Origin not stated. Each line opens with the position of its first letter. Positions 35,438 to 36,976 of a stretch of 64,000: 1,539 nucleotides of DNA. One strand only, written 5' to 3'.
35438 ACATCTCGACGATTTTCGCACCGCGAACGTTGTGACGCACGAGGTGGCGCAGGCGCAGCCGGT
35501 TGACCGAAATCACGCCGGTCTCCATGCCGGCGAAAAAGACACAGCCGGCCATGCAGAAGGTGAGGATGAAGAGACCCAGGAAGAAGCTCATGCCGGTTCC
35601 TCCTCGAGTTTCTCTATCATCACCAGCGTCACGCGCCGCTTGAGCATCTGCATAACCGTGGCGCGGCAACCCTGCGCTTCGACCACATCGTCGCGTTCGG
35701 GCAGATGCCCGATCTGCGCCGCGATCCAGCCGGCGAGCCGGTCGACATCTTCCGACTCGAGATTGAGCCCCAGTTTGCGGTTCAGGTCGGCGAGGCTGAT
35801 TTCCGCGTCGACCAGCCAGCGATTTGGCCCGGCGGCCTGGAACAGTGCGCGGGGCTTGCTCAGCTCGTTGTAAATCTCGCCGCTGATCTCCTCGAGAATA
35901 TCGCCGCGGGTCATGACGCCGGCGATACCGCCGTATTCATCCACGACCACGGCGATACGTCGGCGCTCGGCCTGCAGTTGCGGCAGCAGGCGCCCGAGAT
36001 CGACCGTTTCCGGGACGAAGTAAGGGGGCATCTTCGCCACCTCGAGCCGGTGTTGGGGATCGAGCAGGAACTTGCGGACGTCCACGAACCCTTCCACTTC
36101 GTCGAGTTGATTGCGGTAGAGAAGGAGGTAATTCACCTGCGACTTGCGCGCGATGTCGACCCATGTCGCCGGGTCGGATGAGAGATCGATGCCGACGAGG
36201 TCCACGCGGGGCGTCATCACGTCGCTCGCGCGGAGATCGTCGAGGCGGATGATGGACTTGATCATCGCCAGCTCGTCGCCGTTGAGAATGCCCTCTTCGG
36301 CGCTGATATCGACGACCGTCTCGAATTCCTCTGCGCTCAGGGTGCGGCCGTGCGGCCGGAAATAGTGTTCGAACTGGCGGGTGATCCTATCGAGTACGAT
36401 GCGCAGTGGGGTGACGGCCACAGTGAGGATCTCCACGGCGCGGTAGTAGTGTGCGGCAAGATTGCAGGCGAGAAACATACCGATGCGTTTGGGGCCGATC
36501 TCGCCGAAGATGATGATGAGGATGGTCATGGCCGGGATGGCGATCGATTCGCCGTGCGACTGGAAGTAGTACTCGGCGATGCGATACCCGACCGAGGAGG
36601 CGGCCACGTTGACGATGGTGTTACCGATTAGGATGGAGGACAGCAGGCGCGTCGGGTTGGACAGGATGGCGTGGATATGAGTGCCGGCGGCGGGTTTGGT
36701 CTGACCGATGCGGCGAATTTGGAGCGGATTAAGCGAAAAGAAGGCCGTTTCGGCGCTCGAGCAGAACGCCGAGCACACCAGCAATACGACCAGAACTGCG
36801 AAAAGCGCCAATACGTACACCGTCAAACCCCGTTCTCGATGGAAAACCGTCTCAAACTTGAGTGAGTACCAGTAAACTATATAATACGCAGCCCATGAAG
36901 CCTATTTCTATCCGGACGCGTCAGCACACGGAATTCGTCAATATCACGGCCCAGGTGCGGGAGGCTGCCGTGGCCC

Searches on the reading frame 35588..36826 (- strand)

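Call 65: search_protein_families(library=pfam, proteins=[window:35588-36826:-], max_evalue=0.0001)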
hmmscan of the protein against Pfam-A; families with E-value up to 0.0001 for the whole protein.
window:35588-36826:- (412 aa): 3 families
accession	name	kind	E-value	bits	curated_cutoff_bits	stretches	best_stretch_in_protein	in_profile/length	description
PF01595.25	CNNM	-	5.2e-37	127.7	28.4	1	11-185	2-181/181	Cyclin M transmembrane N-terminal domain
PF03471.22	CorC_HlyC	-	1e-20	73.9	27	1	332-407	3-80/81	Transporter associated domain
PF00571.33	CBS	-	9.9e-07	29.4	24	1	267-315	8-56/57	CBS domain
